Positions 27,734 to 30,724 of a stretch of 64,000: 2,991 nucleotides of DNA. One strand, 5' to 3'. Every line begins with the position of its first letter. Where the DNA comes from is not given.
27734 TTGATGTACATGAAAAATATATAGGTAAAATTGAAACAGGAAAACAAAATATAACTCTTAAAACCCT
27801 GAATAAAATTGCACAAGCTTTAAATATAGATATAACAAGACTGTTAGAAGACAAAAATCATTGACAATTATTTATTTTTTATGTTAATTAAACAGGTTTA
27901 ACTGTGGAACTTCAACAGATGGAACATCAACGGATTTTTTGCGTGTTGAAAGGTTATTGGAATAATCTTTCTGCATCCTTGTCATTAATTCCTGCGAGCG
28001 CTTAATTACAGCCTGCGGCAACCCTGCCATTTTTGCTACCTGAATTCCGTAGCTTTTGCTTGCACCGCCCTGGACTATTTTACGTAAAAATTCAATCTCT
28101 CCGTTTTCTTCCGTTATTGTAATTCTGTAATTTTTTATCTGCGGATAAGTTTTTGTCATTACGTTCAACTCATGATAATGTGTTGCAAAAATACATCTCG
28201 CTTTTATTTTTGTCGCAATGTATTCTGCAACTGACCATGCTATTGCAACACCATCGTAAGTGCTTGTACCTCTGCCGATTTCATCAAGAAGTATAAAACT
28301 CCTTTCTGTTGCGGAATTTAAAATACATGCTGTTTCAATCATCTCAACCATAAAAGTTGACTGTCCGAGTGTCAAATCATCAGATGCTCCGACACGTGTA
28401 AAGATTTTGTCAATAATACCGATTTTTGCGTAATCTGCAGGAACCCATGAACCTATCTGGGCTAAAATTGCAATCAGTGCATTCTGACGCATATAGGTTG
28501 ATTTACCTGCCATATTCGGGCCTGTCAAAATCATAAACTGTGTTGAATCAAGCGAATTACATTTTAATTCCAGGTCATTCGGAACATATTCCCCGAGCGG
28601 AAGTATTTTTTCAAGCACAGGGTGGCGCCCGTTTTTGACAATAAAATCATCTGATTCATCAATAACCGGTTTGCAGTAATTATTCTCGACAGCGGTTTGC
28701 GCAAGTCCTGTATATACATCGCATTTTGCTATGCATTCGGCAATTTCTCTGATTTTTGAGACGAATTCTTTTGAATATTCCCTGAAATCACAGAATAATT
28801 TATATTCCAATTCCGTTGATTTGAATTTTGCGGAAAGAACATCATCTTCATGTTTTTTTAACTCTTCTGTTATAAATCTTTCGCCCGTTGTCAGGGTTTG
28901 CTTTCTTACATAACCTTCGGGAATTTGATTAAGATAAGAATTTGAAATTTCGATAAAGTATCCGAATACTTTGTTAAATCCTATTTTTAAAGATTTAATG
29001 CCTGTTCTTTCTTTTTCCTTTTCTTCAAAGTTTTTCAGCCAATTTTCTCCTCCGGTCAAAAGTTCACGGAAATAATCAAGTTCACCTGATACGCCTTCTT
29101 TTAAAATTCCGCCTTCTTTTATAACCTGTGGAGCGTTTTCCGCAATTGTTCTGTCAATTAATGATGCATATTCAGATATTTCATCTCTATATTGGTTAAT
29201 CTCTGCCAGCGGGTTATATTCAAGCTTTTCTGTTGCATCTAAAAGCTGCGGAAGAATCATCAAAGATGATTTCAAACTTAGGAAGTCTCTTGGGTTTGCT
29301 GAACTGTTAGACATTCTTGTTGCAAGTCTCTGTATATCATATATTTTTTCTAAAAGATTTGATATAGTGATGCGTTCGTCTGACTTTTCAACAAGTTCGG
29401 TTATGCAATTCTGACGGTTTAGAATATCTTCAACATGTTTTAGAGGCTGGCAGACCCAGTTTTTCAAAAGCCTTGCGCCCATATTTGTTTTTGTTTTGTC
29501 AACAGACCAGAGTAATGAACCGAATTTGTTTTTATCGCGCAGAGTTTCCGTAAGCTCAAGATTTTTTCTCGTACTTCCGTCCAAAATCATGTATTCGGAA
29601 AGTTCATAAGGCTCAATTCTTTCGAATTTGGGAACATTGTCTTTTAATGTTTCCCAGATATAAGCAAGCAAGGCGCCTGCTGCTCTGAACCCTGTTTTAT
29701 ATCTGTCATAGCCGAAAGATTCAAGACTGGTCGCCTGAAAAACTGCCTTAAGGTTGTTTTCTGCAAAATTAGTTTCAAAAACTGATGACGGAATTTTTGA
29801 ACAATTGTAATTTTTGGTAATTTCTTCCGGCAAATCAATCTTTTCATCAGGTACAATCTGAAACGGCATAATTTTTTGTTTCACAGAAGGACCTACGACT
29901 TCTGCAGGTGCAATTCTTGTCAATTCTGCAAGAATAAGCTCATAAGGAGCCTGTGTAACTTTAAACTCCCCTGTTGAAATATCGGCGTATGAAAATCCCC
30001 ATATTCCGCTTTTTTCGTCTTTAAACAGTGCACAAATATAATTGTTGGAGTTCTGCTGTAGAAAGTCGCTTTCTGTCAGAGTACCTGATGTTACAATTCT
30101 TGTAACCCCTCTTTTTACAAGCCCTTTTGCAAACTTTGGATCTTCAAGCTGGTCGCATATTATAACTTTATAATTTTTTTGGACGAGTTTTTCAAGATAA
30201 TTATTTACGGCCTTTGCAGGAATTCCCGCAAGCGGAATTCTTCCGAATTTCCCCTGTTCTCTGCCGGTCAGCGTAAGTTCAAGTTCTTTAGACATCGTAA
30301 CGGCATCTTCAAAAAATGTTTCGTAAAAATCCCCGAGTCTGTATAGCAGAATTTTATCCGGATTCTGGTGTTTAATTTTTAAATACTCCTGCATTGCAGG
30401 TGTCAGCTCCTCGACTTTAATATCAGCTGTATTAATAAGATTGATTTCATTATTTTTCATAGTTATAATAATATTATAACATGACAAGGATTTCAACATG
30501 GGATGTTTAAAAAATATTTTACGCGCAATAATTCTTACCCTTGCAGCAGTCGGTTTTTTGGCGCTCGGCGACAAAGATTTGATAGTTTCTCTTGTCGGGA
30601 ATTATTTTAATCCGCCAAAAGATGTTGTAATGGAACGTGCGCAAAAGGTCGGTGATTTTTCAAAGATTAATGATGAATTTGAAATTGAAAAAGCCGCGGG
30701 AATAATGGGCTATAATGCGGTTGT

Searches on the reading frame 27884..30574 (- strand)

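Call 43: search_protein_families(library=pfam, proteins=[window:27884-30574:-], max_evalue=0.001)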
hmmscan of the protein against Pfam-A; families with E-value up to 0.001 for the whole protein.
window:27884-30574:- (896 aa): 5 families
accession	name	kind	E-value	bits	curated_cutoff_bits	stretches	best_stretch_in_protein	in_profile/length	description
PF00488.27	MutS_V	-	4.8e-85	284.7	30.2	1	681-867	1-187/188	MutS domain V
PF05192.23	MutS_III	-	8.9e-48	163.6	34.1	1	334-625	1-194/194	MutS domain III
PF01624.25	MutS_I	-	4e-40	137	20.6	1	58-169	1-112/113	MutS domain I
PF05190.23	MutS_IV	-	7.1e-28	97.2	22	1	494-583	1-90/92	MutS family domain IV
PF05188.22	MutS_II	-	1.2e-20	74.7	25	1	178-318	1-133/133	MutS domain II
